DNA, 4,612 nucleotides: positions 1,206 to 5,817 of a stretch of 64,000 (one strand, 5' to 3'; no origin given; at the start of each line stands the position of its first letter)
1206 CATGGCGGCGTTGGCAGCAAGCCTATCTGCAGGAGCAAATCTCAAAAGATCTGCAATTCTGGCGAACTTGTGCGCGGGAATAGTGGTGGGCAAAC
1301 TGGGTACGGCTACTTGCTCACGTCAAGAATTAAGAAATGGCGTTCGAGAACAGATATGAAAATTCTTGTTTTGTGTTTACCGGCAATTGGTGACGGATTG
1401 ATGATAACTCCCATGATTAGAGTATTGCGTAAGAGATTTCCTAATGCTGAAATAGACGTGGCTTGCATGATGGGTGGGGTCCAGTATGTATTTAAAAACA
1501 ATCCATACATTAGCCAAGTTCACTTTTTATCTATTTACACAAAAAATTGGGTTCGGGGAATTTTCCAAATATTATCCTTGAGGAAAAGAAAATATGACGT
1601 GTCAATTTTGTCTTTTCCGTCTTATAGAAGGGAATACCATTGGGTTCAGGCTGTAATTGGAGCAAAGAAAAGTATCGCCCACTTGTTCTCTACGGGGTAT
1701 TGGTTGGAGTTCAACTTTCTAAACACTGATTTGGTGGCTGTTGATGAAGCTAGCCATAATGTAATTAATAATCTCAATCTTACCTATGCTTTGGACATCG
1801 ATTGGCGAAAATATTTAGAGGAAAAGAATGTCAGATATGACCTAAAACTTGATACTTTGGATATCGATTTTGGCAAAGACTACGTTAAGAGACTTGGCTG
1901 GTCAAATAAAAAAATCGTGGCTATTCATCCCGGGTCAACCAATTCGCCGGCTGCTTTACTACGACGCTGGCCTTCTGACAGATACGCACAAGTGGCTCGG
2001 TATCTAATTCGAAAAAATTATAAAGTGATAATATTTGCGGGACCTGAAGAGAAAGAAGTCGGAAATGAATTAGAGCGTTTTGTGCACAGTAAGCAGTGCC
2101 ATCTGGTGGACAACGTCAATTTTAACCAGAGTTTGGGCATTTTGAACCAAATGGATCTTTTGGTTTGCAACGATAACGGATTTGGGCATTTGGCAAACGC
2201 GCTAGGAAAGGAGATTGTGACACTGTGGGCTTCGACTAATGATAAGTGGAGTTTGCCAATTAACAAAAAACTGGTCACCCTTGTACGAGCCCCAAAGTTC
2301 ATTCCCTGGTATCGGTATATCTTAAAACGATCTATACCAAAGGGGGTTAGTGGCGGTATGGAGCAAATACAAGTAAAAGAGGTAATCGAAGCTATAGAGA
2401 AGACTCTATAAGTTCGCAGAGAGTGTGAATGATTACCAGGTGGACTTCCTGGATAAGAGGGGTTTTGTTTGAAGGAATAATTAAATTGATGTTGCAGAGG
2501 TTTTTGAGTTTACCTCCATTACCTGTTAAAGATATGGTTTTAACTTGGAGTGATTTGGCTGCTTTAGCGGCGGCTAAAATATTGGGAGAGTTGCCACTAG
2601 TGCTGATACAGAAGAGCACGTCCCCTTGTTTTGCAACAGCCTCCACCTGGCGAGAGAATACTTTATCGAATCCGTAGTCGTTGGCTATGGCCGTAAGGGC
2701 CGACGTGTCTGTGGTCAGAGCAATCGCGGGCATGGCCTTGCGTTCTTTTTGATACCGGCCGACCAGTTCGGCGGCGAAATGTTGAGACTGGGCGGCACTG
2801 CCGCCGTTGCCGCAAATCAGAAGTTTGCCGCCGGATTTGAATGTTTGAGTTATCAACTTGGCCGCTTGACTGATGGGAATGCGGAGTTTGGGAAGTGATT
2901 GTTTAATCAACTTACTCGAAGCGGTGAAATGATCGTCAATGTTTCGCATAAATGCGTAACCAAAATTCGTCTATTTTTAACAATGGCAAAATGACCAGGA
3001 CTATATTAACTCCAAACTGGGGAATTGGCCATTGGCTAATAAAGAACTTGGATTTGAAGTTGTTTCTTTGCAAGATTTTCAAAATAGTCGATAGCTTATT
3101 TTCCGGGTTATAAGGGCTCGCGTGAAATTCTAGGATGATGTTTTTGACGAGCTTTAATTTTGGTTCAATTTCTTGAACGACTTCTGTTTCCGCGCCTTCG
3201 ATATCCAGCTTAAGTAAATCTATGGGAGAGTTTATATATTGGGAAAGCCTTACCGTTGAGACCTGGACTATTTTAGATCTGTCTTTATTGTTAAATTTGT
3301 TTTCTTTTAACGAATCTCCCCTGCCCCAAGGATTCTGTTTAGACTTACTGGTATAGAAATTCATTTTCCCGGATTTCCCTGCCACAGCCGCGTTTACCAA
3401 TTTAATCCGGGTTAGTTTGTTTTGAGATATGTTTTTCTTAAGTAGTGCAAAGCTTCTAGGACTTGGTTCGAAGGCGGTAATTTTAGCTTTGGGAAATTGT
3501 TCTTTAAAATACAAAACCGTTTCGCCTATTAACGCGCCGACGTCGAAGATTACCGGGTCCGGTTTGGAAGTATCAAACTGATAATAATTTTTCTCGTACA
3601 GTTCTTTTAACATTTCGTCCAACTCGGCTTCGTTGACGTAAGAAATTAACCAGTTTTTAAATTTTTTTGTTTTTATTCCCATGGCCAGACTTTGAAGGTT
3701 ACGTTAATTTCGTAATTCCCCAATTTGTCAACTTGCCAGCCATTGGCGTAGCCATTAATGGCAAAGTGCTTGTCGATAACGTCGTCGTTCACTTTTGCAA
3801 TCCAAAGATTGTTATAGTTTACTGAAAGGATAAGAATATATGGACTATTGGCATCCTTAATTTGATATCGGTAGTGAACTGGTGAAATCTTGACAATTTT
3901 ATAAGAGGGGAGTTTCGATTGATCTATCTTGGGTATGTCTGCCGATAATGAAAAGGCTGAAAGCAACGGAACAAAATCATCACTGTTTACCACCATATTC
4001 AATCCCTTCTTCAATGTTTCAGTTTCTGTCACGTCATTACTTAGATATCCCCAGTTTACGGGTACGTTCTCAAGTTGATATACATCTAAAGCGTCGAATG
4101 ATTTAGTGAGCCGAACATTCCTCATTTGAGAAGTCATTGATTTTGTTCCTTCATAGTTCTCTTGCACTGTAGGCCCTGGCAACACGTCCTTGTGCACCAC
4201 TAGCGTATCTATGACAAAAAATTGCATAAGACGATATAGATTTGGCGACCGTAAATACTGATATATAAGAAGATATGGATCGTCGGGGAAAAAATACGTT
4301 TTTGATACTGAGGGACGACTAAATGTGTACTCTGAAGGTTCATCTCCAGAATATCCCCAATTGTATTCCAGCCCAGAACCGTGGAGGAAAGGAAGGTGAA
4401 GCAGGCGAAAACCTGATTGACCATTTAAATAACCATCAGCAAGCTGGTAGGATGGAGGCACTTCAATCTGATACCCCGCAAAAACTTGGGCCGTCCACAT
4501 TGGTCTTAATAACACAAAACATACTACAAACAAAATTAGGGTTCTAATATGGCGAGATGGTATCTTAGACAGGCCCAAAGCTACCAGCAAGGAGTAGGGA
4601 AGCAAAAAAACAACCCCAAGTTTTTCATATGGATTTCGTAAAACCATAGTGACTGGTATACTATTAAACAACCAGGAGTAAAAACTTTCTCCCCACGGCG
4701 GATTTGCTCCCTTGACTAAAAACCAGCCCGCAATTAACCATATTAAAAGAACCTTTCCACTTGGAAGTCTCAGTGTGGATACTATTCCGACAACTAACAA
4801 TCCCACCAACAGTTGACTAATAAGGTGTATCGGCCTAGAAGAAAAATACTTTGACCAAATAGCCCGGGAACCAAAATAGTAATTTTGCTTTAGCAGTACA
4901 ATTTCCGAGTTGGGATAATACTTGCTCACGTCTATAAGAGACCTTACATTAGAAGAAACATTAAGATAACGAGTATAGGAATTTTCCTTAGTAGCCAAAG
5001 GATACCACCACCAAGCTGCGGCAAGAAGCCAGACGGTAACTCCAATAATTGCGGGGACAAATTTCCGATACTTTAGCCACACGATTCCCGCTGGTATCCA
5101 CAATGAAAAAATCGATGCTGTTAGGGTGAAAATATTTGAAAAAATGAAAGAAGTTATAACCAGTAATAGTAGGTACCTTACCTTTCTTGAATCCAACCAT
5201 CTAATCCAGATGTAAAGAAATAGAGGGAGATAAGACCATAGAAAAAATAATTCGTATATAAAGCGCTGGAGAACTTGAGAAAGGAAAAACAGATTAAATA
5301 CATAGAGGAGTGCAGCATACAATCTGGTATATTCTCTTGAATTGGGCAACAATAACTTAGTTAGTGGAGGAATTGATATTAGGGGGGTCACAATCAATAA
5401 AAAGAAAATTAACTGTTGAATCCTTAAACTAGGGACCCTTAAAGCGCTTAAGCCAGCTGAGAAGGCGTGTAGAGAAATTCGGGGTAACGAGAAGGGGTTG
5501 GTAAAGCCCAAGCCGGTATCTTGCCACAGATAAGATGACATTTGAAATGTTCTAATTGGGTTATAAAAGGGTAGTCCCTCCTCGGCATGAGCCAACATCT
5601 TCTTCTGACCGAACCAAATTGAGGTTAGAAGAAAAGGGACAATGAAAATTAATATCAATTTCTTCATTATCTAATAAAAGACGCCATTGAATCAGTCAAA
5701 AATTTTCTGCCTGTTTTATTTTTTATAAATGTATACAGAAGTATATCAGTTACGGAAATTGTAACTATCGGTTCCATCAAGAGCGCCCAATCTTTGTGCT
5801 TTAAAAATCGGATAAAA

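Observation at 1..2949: ADP-heptose pathway with HldE split into divergently transcribed domain genes, driven by mirrored extended -10 boxes; gmhB and hldD not evident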

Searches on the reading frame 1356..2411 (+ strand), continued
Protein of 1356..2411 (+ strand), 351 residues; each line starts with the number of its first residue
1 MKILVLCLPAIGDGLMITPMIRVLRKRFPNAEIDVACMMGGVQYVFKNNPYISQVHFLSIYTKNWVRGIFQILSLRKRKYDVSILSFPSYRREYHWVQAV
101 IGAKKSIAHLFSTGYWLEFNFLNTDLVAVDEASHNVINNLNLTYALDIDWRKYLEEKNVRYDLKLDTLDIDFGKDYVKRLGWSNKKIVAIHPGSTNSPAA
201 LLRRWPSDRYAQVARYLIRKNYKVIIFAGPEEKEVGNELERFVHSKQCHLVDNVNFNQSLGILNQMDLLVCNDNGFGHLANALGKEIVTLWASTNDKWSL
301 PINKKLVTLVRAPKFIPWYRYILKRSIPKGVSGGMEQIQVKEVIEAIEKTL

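Call 62: search_protein_families(library=ncbifam, proteins=[L001:849-3071:-, L001:7110-7928:-], max_evalue=0.001)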
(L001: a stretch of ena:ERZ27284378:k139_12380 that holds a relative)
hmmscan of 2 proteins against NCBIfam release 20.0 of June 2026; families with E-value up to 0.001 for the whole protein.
L001:849-3071:- (741 aa): 0 families

L001:7110-7928:- (273 aa): 26 families (the best 25 are shown)
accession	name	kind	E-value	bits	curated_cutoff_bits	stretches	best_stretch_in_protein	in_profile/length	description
NF045667.1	MTase_DVU1556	equivalog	1e-14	54.5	155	1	10-193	6-166/213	DVU_1556 family methyltransferase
TIGR01983.1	UbiG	equivalog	1.5e-11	44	102.95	1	26-198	46-211/228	bifunctional 2-polyprenyl-6-hydroxyphenol methylase/3-demethylubiquinol 3-O-methyltransferase UbiG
NF001243.0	PRK00216.1-4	equivalog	1.8e-11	43.9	235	1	18-197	36-223/237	demethylmenaquinone methyltransferase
NF001244.0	PRK00216.1-5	equivalog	1.4e-10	40.9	216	1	19-197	38-225/236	bifunctional demethylmenaquinone methyltransferase/2-methoxy-6-polyprenyl-1,4-benzoquinol methylase UbiE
TIGR04074.1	bacter_Hen1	equivalog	1.1e-09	37.4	340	1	15-145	268-405/462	3' terminal RNA ribose 2'-O-methyltransferase Hen1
NF041537.1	ArsM_AhpD_UU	exception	1.2e-09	37.5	510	1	29-131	76-180/345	arsenite methyltransferase/AhpD domain selenoprotein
NF041536.1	ArsM_DUF2284_UU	exception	1.5e-09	36.8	575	1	29-131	76-180/459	arsenite methyltransferase/DUF2284 domain selenoprotein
NF047649.1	MTase_UXPK_star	exception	1.9e-09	36.9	460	1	28-131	76-181/283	methyltransferase/UXPK-star double selenoprotein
TIGR02752.1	MenG_heptapren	equivalog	3.2e-09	36.7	419.85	1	19-194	35-218/231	demethylmenaquinone methyltransferase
TIGR01934.1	MenG_MenH_UbiE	subfamily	4.3e-09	36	158.35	1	19-197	29-213/223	ubiquinone/menaquinone biosynthesis methyltransferase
NF040539.1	AST_met_ArsM_2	exception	6.3e-08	32.8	240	1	19-132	46-164/262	putative arsinothricin biosynthesis methyltransferase ArsM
NF043040.1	corrin_prot_MT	hypoth_equivalog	3.3e-07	30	180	1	17-132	29-148/216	corrinoid protein-associated methyltransferase CpaM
NF052510.1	methyltran_MpqE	exception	4.8e-07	29.4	335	1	19-188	35-215/234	methyl-plastoquinone biosynthesis methyltransferase MpqE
NF001241.0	PRK00216.1-2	equivalog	1.3e-06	28.2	327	1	19-131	41-147/231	demethylmenaquinone methyltransferase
NF008823.0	PRK11873.1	subfamily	2.6e-06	27.1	263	1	28-130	76-180/272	arsenite methyltransferase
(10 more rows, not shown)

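Call 66: find_encoding_contigs(protein=P0124, flank=5000, max_places=1)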
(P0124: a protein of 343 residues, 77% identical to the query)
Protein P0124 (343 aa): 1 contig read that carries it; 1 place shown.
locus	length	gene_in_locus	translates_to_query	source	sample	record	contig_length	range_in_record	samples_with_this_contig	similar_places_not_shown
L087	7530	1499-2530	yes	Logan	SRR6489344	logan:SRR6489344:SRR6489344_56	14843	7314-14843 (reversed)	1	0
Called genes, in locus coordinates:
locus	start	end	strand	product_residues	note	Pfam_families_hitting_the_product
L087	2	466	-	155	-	?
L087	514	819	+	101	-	PF00294:PfkB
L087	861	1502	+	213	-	PF00294:PfkB, PF08543:Phos_pyr_kin (weak)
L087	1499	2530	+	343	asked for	PF01075:Glyco_transf_9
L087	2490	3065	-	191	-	PF13580:SIS_2, PF01380:SIS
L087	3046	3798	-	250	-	PF05050:Methyltransf_21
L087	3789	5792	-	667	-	PF11847:GT-C_AftD (weak)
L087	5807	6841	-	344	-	PF00535:Glycos_transf_2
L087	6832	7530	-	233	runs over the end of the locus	PF01209:Ubie_methyltran (weak), PF02353:CMAS (weak), PF05891:Methyltransf_PK, PF13489:Methyltransf_23, PF13847:Methyltransf_31, PF08241:Methyltransf_11, PF08242:Methyltransf_12, PF13649:Methyltransf_25, +2 more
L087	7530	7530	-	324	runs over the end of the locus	PF01041:DegT_DnrJ_EryC1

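Call 67: find_encoding_contigs(protein=P0002, flank=5000, max_places=1)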
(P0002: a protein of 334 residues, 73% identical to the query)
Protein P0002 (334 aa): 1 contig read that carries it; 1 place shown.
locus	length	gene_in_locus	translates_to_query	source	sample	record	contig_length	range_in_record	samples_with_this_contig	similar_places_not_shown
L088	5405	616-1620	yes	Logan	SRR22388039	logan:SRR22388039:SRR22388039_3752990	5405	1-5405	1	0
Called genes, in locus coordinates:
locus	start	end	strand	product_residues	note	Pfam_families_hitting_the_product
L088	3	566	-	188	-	?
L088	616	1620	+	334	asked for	PF01467:CTP_transf_like, PF08645:PNK3P, PF13242:Hydrolase_like, PF13419:HAD_2 (weak)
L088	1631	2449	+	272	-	PF01209:Ubie_methyltran, PF07021:MetW (weak), PF13489:Methyltransf_23, PF08241:Methyltransf_11, PF08242:Methyltransf_12, PF13649:Methyltransf_25, PF13847:Methyltransf_31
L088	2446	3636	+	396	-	PF00534:Glycos_transf_1, PF13692:Glyco_trans_1_4, PF13524:Glyco_trans_1_2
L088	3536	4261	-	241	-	PF13847:Methyltransf_31, PF08241:Methyltransf_11, PF13649:Methyltransf_25 (weak)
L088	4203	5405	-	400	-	?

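Call 77: search_protein_families(library=ncbifam, proteins=[P0136], max_evalue=1e-8)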
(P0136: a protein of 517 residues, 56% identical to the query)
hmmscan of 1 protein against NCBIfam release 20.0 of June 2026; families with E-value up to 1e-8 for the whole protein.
P0136 (517 aa): 8 families
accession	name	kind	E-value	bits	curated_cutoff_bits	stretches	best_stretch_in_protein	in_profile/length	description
TIGR02199.1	rfaE_dom_II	equivalog_domain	3.2e-42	143.8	181.5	1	16-156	2-143/144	D-glycero-beta-D-manno-heptose 1-phosphate adenylyltransferase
NF008454.0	PRK11316.1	equivalog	1e-33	116.7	521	1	6-157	321-473/475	bifunctional D-glycero-beta-D-manno-heptose-7-phosphate kinase/D-glycero-beta-D-manno-heptose 1-phosphate adenylyltransferase HldE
TIGR02201.1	heptsyl_trn_III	equivalog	5.8e-27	94.6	170.2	1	170-484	1-310/344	putative lipopolysaccharide heptosyltransferase III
TIGR02195.1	heptsyl_trn_II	equivalog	6.1e-27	94.6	134.6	1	171-514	2-333/339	lipopolysaccharide heptosyltransferase II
NF007742.0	PRK10422.1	equivalog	3.4e-23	82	467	1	168-476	5-305/352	lipopolysaccharide core heptosyltransferase RfaQ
NF008162.0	PRK10916.1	equivalog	6.3e-18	65.1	569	1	171-473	3-301/348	ADP-heptose--LPS heptosyltransferase RfaF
TIGR00125.1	cyt_tran_rel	domain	7.5e-17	61.3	27.7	1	27-92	1-63/65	adenylyltransferase/cytidyltransferase family protein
TIGR02193.1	heptsyl_trn_I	equivalog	8e-13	48.3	185.3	0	371-472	194-294/320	lipopolysaccharide heptosyltransferase I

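Call 79: search_protein_families(library=pfam, proteins=[L001:3-859:-], max_evalue=0.01)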
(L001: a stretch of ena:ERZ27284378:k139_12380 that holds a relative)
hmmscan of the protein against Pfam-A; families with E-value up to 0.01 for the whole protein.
L001:3-859:- (285 aa): 0 families

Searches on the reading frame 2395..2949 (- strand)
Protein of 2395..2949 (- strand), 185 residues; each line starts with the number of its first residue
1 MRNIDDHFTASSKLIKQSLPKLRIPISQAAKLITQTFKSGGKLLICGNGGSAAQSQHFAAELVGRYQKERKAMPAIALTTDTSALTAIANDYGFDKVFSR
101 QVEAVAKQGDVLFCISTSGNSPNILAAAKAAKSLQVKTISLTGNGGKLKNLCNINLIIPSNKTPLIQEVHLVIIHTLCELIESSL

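Call 6: search_protein_families(library=pfam, proteins=[window:2395-2949:-], max_evalue=0.01)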
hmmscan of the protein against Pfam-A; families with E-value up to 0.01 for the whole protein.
window:2395-2949:- (185 aa): 2 families
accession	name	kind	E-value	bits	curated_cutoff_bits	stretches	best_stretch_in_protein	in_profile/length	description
PF13580.11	SIS_2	-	1.6e-31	109.6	27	1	9-143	4-138/138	SIS domain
PF01380.27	SIS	-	9.4e-08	32.4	25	1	104-164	49-110/131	SIS domain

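Call 7: search_protein_families(library=ncbifam, proteins=[window:2395-2949:-], max_evalue=0.01)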
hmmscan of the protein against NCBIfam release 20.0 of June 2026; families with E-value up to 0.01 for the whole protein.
window:2395-2949:- (185 aa): 19 families
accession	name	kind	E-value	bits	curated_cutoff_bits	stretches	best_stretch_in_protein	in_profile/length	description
TIGR00441.1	gmhA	equivalog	2.3e-67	225.9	209.45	1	30-182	1-154/154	D-sedoheptulose 7-phosphate isomerase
NF010546.0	PRK13936.1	equivalog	3.3e-67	226.1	276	1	3-185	6-192/197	phosphoheptose isomerase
NF001628.0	PRK00414.1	equivalog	5.1e-53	179.6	265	1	26-183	30-188/192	D-sedoheptulose 7-phosphate isomerase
NF008138.0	PRK10886.1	equivalog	1.7e-43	148.6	352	1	22-185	23-190/196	DnaA initiator-associating protein DiaA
NF010547.0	PRK13938.1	equivalog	2.3e-43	148.1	320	1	35-184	40-190/196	D-sedoheptulose 7-phosphate isomerase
NF003915.0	PRK05441.1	subfamily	7.1e-11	41.7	168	1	15-147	37-170/300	N-acetylmuramic acid 6-phosphate etherase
NF009222.0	PRK12570.1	subfamily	2.2e-10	39.9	255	1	13-146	42-176/307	N-acetylmuramic acid 6-phosphate etherase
NF002805.0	PRK02947.1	subfamily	1.8e-09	37.1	135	1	4-142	4-141/247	sugar isomerase domain-containing protein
TIGR00274.1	TIGR00274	equivalog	2.3e-07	30.2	302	1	13-145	30-163/291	N-acetylmuramic acid 6-phosphate etherase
TIGR03127.2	RuMP_HxlB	equivalog_domain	6e-06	26.3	160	1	106-162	70-127/178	6-phospho-3-hexuloisomerase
NF040776.2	AlsR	equivalog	1.3e-05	24.3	400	1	104-167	172-236/279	transcriptional repressor AlsR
NF041755.1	RuMP_HxlAB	equivalog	3.4e-05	23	500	1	101-162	281-343/391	bifunctional 3-hexulose-6-phosphate synthase/6-phospho-3-hexuloisomerase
TIGR02128.1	G6PI_arch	equivalog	0.00018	20.5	213.9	1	103-155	61-115/308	bifunctional phosphoglucose/phosphomannose isomerase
NF008451.0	PRK11302.1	subfamily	0.00043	19.8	296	1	95-160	162-227/286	transcriptional regulator HexR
NF006423.0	PRK08674.1-2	equivalog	0.0006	18.8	254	1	105-153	69-116/317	bifunctional phosphoglucose/phosphomannose isomerase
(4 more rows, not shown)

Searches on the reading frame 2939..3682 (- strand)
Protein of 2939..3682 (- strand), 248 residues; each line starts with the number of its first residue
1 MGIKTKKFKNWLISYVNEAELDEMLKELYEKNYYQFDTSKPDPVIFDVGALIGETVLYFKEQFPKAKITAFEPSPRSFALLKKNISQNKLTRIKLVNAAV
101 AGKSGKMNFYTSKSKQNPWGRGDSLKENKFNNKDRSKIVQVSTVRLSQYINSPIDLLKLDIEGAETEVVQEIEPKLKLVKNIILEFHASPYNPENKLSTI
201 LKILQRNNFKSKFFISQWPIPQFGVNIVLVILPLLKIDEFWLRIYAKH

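Call 6: search_protein_families(library=pfam, proteins=[window:2939-3682:-], max_evalue=0.01)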
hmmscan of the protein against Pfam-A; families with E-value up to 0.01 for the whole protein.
window:2939-3682:- (248 aa): 4 families
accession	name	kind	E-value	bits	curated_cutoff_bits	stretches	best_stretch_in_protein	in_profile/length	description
PF05050.19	Methyltransf_21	-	5.8e-19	69.3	22.7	1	47-210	1-172/173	Methyltransferase FkbM domain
PF13649.12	Methyltransf_25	-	0.00067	20.7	27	1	45-100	1-55/97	Methyltransferase domain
PF08242.18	Methyltransf_12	-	0.0051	18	30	0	47-99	2-54/98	Methyltransferase domain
PF05575.17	V_cholerae_RfbT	-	0.0057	16.4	27.9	1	36-173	74-211/286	Vibrio cholerae RfbT protein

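Call 7: search_protein_families(library=ncbifam, proteins=[window:2939-3682:-], max_evalue=0.01)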
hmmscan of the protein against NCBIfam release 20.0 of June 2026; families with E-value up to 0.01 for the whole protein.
window:2939-3682:- (248 aa): 4 families
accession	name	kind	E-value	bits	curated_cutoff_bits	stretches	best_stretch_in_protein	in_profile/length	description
TIGR01444.1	fkbM_fam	subfamily_domain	1.2e-28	100.3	37.7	1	44-187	1-143/143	FkbM family methyltransferase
TIGR02469.1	CbiT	equivalog_domain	3.6e-05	24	78.3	1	40-101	18-79/124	precorrin-6Y C5,15-methyltransferase (decarboxylating) subunit CbiT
NF006138.0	PRK08287.1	equivalog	0.00034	20.5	210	1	45-99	35-89/189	decarboxylating cobalt-precorrin-6B (C(15))-methyltransferase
TIGR03534.1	RF_mod_PrmC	equivalog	0.00099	18.6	199.1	1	38-103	85-150/253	peptide chain release factor N(5)-glutamine methyltransferase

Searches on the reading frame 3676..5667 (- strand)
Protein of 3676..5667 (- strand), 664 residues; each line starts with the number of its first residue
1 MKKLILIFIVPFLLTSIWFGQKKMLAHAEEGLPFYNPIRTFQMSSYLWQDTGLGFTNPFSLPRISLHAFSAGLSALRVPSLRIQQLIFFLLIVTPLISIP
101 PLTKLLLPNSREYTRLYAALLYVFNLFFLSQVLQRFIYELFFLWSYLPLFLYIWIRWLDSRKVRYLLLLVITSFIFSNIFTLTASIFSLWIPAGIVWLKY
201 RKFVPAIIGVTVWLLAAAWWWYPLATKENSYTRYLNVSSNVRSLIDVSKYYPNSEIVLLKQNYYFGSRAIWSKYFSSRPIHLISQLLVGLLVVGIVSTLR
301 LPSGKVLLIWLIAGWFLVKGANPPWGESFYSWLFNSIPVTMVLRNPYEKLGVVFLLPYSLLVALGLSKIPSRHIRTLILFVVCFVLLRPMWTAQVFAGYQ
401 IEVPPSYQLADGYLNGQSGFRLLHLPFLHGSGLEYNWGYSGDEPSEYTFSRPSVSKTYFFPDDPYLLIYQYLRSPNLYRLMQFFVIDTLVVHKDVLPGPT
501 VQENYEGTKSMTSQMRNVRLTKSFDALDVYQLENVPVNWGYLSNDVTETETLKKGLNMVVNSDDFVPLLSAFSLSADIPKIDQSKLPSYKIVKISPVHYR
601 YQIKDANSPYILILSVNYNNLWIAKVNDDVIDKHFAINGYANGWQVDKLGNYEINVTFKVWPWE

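Call 6: search_protein_families(library=pfam, proteins=[window:3676-5667:-], max_evalue=0.01)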
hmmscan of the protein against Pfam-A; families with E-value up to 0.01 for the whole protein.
window:3676-5667:- (664 aa): 0 families

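Call 61: search_solved_structures(query=window:3676-5667:-, max_evalue=1)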
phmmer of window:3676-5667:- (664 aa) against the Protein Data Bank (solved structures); distinct sequences matched with E-value up to 1: 0.

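Call 62: search_protein_families(library=ncbifam, proteins=[window:3676-5667:-], max_evalue=0.001)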
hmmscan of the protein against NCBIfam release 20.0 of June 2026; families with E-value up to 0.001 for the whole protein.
window:3676-5667:- (664 aa): 0 families
